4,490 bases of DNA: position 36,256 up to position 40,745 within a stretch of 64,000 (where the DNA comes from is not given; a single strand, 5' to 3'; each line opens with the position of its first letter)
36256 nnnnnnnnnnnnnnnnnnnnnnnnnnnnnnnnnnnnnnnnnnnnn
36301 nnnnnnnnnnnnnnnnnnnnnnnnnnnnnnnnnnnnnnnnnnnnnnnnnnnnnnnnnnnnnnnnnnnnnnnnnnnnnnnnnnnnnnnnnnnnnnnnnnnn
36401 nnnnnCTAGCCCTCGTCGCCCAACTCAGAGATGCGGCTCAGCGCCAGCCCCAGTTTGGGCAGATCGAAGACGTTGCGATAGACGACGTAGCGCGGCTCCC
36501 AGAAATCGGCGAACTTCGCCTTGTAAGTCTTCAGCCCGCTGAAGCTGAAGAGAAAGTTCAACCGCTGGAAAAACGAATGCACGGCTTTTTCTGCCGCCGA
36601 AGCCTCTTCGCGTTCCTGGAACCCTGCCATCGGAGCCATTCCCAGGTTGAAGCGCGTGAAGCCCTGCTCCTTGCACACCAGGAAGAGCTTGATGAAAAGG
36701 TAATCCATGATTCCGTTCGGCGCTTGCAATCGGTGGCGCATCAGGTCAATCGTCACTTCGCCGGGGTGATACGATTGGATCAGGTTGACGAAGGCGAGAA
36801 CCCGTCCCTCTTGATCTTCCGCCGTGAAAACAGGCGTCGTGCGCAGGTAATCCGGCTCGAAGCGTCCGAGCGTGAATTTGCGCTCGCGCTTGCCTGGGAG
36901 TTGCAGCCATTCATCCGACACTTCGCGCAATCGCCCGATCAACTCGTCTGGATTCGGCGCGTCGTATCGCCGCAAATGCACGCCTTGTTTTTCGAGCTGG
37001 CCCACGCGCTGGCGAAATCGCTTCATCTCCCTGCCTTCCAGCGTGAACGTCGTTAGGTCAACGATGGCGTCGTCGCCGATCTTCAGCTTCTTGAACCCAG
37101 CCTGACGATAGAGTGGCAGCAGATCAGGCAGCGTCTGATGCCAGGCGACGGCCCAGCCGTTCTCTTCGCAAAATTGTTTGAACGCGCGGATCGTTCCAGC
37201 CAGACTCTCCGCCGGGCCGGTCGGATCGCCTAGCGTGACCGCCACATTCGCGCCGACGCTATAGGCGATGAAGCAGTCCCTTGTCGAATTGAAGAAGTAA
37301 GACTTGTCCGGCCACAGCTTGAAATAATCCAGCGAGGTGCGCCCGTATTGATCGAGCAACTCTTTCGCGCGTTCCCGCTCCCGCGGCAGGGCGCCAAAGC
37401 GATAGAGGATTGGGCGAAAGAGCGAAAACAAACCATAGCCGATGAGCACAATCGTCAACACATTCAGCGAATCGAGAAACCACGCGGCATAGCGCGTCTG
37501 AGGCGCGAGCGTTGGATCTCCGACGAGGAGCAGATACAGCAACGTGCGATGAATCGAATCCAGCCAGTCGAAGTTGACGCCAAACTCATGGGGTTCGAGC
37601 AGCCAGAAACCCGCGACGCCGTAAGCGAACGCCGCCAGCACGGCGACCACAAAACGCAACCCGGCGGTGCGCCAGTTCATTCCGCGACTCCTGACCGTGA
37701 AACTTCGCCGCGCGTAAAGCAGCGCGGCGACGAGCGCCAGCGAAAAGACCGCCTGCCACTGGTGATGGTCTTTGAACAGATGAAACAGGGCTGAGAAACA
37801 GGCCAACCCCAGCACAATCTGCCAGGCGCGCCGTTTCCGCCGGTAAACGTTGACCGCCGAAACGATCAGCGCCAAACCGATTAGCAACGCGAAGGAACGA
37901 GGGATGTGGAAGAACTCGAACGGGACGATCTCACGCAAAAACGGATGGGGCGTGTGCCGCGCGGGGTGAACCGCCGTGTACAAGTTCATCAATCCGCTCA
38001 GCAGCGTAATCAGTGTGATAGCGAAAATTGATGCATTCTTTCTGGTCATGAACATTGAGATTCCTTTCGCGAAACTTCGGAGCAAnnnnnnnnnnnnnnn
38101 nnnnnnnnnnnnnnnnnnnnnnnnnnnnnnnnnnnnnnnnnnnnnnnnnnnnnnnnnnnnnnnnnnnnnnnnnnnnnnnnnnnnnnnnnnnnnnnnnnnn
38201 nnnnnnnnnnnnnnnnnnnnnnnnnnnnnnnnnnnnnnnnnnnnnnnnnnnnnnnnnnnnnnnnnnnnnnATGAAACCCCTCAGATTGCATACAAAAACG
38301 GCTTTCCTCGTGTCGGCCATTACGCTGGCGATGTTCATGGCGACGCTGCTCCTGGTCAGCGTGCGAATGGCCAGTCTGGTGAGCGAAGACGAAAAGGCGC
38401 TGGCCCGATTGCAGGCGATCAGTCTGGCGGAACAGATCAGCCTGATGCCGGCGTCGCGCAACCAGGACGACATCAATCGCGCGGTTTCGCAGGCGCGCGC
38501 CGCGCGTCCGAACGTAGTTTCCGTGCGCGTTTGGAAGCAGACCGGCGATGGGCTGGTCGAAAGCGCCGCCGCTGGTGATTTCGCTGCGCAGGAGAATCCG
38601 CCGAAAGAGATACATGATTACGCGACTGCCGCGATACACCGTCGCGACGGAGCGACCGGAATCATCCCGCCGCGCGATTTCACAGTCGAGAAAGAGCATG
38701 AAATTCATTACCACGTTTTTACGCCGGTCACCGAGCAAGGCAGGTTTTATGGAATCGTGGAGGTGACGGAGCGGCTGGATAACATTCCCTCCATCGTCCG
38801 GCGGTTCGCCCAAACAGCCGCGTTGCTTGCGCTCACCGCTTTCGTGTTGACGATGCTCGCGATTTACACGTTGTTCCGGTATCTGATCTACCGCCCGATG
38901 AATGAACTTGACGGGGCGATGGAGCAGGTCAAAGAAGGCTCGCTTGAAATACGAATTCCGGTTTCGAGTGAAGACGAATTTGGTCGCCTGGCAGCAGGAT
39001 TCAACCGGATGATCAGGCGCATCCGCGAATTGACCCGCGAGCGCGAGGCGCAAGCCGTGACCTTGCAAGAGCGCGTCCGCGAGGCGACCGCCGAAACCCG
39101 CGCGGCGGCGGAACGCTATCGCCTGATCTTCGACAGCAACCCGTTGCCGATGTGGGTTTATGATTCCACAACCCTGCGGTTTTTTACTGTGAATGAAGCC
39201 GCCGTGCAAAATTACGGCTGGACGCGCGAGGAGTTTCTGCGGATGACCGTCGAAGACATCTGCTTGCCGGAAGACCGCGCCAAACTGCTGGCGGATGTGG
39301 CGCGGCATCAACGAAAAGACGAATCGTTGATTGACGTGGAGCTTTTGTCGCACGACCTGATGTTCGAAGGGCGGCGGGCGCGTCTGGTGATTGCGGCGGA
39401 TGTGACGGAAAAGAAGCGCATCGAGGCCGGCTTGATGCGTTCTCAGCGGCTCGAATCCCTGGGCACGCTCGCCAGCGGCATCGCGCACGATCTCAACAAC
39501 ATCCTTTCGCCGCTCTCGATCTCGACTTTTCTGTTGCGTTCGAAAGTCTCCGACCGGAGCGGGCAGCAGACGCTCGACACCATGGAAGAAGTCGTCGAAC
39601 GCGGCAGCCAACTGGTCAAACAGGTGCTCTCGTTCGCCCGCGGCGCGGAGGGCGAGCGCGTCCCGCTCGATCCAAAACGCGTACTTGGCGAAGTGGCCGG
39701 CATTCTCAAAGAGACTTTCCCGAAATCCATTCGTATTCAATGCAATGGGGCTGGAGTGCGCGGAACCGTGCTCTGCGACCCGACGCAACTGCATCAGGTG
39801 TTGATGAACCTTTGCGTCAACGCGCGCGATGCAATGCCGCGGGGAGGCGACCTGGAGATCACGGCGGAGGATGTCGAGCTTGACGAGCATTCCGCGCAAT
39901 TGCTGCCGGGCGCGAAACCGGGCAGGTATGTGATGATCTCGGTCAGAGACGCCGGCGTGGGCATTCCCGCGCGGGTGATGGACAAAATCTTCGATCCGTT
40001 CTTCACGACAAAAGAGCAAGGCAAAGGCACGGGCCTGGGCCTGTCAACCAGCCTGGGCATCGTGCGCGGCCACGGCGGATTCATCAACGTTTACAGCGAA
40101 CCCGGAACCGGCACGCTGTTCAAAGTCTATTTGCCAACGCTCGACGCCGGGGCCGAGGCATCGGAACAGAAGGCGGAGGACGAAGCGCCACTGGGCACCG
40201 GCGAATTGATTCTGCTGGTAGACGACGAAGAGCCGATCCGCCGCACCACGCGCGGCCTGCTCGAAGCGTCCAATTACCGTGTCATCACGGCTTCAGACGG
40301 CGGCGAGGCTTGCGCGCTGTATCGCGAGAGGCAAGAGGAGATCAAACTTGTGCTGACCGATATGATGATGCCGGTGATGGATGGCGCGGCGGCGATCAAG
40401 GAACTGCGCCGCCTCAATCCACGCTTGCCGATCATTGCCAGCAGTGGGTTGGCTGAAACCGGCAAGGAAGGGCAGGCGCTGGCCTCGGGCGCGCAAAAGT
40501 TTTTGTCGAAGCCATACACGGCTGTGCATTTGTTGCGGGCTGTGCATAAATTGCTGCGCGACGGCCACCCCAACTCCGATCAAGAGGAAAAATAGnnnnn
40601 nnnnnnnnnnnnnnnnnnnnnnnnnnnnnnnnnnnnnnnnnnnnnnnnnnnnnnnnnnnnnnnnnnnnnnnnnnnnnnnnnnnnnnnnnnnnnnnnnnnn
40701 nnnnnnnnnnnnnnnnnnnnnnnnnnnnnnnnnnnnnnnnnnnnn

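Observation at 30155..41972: Two good sigma-54 promoters beside an NtrC-like activator + hybrid HK, within a cluster of PP2C phosphatases, BON and DUF4136 envelope proteins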

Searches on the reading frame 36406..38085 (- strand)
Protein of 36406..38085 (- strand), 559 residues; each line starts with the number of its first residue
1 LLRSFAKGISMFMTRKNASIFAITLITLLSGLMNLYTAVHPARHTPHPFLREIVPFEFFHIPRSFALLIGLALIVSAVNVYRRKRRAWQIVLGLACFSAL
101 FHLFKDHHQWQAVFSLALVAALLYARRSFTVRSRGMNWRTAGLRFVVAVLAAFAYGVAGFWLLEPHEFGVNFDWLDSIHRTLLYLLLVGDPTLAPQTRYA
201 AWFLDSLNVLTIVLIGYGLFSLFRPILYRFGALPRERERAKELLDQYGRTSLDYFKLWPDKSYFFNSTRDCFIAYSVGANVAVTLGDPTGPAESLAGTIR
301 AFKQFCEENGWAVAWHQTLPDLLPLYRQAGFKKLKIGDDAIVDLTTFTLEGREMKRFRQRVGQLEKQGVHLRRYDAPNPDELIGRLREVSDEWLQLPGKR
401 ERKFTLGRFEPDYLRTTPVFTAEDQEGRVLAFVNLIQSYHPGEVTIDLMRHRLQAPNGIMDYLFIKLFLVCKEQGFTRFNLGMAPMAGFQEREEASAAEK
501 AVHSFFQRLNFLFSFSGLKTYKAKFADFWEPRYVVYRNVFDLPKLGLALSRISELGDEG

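Call 5: search_protein_families(library=pfam, proteins=[window:36406-38085:-], max_evalue=0.01)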
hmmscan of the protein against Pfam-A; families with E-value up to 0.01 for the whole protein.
window:36406-38085:- (559 aa): 3 families
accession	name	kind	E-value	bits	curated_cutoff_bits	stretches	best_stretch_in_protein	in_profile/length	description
PF09924.15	LPG_synthase_C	-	1.1e-79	268.1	27.5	1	242-536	2-298/298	Phosphatidylglycerol lysyltransferase, C-terminal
PF16995.10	tRNA-synt_2_TM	-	3.3e-05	24.2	26.8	1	24-157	11-153/215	Transmembrane region of lysyl-tRNA synthetase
PF13515.12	FUSC_2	-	0.0072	16.9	25.6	1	56-154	6-100/126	Fusaric acid resistance protein-like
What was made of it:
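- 36406..38055 (-): Aminoacyl-phosphatidylglycerol synthase: the C-terminal half of MprF/LpiA (6 TM helices plus the synthase domain), without the flippase domain. Pfam LPG_synthase_C 268 bits (call 5).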

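Call 13: find_related_loci(query=window:36406-38055:-, collection=genome_contigs, flank=10000)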
Query window:36406-38055:- (549 aa) in genome_contigs; peptide patterns used: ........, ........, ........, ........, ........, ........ (x = any residue, [..] = any of these).
190 stretches matched a pattern; 161 encode a relative of the query (tblastn E <= 1e-3); the best 80 are kept; 78 distinct loci.
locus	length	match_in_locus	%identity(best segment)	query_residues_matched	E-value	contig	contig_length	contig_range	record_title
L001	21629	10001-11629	82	3-545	0e+0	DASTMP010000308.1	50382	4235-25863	MAG TPA_asm: Blastocatellia bacterium isolate SMAG_U3747 k141_1317418, whole genome shotgun sequence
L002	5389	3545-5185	81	3-548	0e+0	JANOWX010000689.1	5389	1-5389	MAG: Acidobacteriota bacterium isolate VAR_35_metabat_317 VAR_35_k141_2744637, whole genome shotgun sequence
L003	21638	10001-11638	76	3-548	0e+0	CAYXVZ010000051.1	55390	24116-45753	MAG TPA_asm: uncultured Heliobacteriaceae bacterium isolate SRP287051_co1_204 genome assembly, contig: NODE_1148_length_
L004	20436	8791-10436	81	1-549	0e+0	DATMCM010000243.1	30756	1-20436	MAG TPA_asm: Blastocatellia bacterium isolate SMAG_U13382 k141_540128, whole genome shotgun sequence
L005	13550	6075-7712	74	3-548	0e+0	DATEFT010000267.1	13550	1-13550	MAG TPA_asm: Blastocatellia bacterium isolate SMAG_U8766 k141_509400, whole genome shotgun sequence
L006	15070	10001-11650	67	3-548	0e+0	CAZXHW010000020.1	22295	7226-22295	MAG TPA_asm: uncultured Heliomicrobium sp. isolate binchicken_co199_63 genome assembly, contig: NODE_1779_length_22295_c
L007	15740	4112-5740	60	3-545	0e+0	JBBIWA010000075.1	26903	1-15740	MAG: Acidobacteriota bacterium isolate ETS170220_bin_9 NODE_661_length_26903_cov_4.82817, whole genome shotgun sequence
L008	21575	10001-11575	65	20-544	0e+0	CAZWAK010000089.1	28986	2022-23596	MAG TPA_asm: uncultured Heliobacteriaceae bacterium isolate SRP287051_co1_146 genome assembly, contig: NODE_2472_length_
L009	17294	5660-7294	59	3-547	0e+0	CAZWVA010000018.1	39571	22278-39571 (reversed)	MAG TPA_asm: uncultured Spirochaetia bacterium isolate binchicken_co30_30 genome assembly, contig: NODE_921_length_39571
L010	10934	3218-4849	57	10-548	0e+0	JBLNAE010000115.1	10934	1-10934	MAG: Ignavibacteriales bacterium isolate MAG185 PRJNA951521_bin43_renamed_114, whole genome shotgun sequence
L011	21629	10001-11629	59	5-547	0e+0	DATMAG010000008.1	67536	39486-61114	MAG TPA_asm: Blastocatellia bacterium isolate SMAG_U13319 k141_278830, whole genome shotgun sequence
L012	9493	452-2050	60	13-545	0e+0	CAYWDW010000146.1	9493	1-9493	MAG TPA_asm: uncultured Heliobacteriaceae bacterium isolate binchicken_co27_206 genome assembly, contig: NODE_12786_leng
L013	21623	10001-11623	56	3-543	0e+0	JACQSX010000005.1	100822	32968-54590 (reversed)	MAG: Acidobacteria bacterium isolate NC_groundwater_1396_Ag_S-0.65um_54_125 S_p65_S5_coassembly_k141_311308, whole genom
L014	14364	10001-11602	56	13-546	0e+0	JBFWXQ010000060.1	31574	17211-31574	MAG: Blastocatellales bacterium isolate CA_2019_TPBS_144 NODE_7348_length_31574_cov_18.899450_TPBS, whole genome shotgun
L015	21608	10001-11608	57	10-545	0e+0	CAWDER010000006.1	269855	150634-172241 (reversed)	MAG: Bryobacteraceae bacterium isolate MFD05942.bin.2.33 genome assembly, contig: contig_13300, whole genome shotgun seq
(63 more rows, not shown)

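Call 51: search_protein_families(library=ncbifam, proteins=[window:36406-38055:-], max_evalue=0.001)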
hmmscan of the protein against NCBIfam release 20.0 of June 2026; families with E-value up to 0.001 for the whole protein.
window:36406-38055:- (549 aa): 4 families
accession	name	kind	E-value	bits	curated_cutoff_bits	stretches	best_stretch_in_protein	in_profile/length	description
NF033480.1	bifunc_MprF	equivalog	8.5e-134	447.8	600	1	10-541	323-837/841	bifunctional lysylphosphatidylglycerol flippase/synthetase MprF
NF002821.0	PRK02983.1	equivalog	1.1e-51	176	742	1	9-540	22-563/1102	bifunctional lysylphosphatidylglycerol synthetase/lysine--tRNA ligase LysX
NF007828.0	PRK10537.1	equivalog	3.3e-07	29.6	425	1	43-215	64-230/403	voltage-gated potassium channel protein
NF003024.0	PRK03893.1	subfamily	6.6e-05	21.9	604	1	70-146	218-292/497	sialate:H+ symport family MFS transporter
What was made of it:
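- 36406..38055 (-): NCBIfam MprF positions 323-837 (call 51).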

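Call 85: search_solved_structures(query=window:36406-38055:-, max_evalue=0.001)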
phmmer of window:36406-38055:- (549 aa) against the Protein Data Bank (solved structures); distinct sequences matched with E-value up to 0.001: 10.
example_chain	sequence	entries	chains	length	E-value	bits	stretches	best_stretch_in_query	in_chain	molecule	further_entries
4v36_A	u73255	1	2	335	3.9e-64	220.6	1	227-541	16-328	LYSYL-TRNA-DEPENDENT L-YSYL-PHOSPHATIDYLGYCEROL SYNTHASE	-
7f47_A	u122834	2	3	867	1.8e-60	208.5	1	14-525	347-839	Hypothetical conserved protein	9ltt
6lvf_B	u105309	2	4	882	2.6e-57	198.1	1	14-526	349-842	Low pH-inducible protein LpiA | Bifunctional lysylphosphatidylglycerol flippase/synthetase MprF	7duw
5vrv_A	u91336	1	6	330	3.4e-54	187.8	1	228-532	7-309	Protein regulated by acid pH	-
9w50_A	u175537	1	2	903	2.2e-52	181.8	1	13-526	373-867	Phosphatidylglycerol lysyltransferase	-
9j8q_A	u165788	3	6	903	3.1e-52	181.3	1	13-526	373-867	Phosphatidylglycerol lysyltransferase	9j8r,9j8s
9goe_A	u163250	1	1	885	3.2e-52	181.3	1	13-526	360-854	Phosphatidylglycerol lysyltransferase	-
6lv0_A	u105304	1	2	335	1e-51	179.6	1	229-526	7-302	Low pH-inducible protein LpiA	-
9w51_A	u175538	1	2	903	1.2e-51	179.4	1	13-526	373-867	Phosphatidylglycerol lysyltransferase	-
4v34_A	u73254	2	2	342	3.7e-44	154.7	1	246-526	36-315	ALANYL-TRNA-DEPENDENT L-ALANYL- PHOPHATIDYLGLYCEROL SYNTHASE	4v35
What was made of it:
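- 36406..38055 (-): PDB LpiA/MprF chains down to 4e-64 (call 85).
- On MprF/LpiA aminoacyl-phosphatidylglycerol synthase: PDB hits 4v36 and 6lvf (call 85).
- Closest known: lpiA-acvB / mprF systems. Same: The synthase domain is homologous to MprF/LpiA (calls 51, 85).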

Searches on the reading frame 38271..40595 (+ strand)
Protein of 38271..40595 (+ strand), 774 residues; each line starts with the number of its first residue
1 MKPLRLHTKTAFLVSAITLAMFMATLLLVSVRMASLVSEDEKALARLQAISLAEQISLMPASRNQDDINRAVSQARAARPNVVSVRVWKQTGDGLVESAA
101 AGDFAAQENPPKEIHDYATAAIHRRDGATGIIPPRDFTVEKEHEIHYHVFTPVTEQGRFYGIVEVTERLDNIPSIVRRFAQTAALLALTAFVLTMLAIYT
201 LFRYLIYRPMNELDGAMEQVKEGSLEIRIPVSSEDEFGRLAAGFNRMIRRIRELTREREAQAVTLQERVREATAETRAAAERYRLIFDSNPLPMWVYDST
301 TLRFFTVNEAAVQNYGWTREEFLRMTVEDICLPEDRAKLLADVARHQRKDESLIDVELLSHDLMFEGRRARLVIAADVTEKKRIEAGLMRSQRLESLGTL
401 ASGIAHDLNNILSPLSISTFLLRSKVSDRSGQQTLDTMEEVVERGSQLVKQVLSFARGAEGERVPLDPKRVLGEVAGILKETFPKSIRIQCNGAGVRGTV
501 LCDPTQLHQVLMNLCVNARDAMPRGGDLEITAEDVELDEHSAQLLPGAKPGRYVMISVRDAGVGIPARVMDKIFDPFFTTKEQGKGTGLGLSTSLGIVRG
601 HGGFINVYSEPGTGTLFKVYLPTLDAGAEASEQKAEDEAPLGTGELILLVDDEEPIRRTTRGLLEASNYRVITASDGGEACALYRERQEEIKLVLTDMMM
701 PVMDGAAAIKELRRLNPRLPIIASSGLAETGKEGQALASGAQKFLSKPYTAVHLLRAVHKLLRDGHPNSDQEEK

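Call 5: search_protein_families(library=pfam, proteins=[window:38271-40595:+], max_evalue=0.01)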
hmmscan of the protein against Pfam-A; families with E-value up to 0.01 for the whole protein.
window:38271-40595:+ (774 aa): 9 families
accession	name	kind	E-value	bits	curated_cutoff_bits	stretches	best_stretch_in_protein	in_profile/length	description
PF00072.30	Response_reg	-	1.6e-22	80.2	30.2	1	647-758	1-110/111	Response regulator receiver domain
PF02518.31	HATPase_c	-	2e-22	80.2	26.4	1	503-623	2-109/111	Histidine kinase-, DNA gyrase B-, and HSP90-like ATPase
PF00672.30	HAMP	-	7.7e-12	45.8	25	1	208-253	8-53/53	HAMP domain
PF00512.31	HisKA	-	1.4e-07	31.9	26.9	1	397-460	2-65/66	His Kinase A (phospho-acceptor) domain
PF13188.13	PAS_8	-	4.5e-05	23.6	21.8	1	281-327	1-43/65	PAS domain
PF08447.18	PAS_3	-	0.00012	22.7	25.6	1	306-352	3-51/89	PAS fold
PF10090.15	HPTransfase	-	0.00014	22.1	22.9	1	506-533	31-58/123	Histidine phosphotransferase C-terminal domain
PF00989.32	PAS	-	0.00022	21.7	22.6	1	281-348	1-67/113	PAS fold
PF08448.16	PAS_4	-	0.0073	17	23.1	0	296-361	10-74/110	PAS fold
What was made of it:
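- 38271..40595 (+): Hybrid sensor histidine kinase (TM-HAMP-PAS-HisKA-HATPase-REC). First gene of the kinase/activator operon. Pfam, call 5.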

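Call 51: search_protein_families(library=ncbifam, proteins=[window:38271-40595:+], max_evalue=0.001)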
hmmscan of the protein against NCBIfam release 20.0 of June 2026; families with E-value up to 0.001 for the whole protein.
window:38271-40595:+ (774 aa): 145 families (the best 25 are shown)
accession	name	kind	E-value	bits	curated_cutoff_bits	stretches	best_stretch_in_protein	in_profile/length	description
NF046020.1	HisKinCckABruc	equivalog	3.4e-91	306.4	1000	1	368-762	451-867/868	cell cycle histidine kinase CckA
NF010411.0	PRK13837.1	equivalog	1.1e-80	271.8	647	1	373-766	426-816/828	two-component system VirA-like sensor kinase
NF010076.0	PRK13557.1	subfamily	7.7e-78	262.2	631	1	377-763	143-534/540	histidine kinase famiy protein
NF046026.1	HisKinCckACaul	equivalog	4e-77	259.9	1000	1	368-754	273-668/678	cell cycle histidine kinase CckA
NF008468.0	PRK11360.1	equivalog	8.3e-59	199.5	646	1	145-626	160-611/616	two-component system sensor histidine kinase AtoS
NF052574.1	HisKinEspCMyxo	equivalog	4.9e-56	190.4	1200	1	339-762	358-783/785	serine histidine kinase EspC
NF052573.1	HisKinEspAMyxo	equivalog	1.5e-49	168.7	1400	1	304-718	276-704/755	serine histidine kinase EspA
NF047466.1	hybrid_RR_LvrB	exception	2.8e-42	145.2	500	1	379-623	134-376/377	hybrid histidine kinase/response regulator LvrB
NF007688.0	PRK10364.1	equivalog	8.1e-37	127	479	1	381-623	224-451/460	two-component system sensor histidine kinase ZraS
TIGR02956.1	TMAO_torS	equivalog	2.1e-35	122.1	676.5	1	462-770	533-828/967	TMAO reductase system sensor histidine kinase/response regulator TorS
NF011874.0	PRK15347.1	equivalog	2.1e-33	115.4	852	3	496-625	503-616/921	two component system sensor kinase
NF038348.1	T2SS_HK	subfamily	5.4e-32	110.9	450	1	497-622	462-572/574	histidine kinase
NF008302.0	PRK11091.1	equivalog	3.1e-30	105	838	1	283-765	157-646/779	aerobic respiration two-component sensor histidine kinase ArcB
NF033092.0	HK_WalK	equivalog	4.3e-30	104.8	725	1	140-622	135-593/594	cell wall metabolism sensor histidine kinase WalK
NF047497.1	HK_LIC_12097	equivalog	1.6e-29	102.8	500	1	376-623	129-366/367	LIC_12097 family sensor histidine kinase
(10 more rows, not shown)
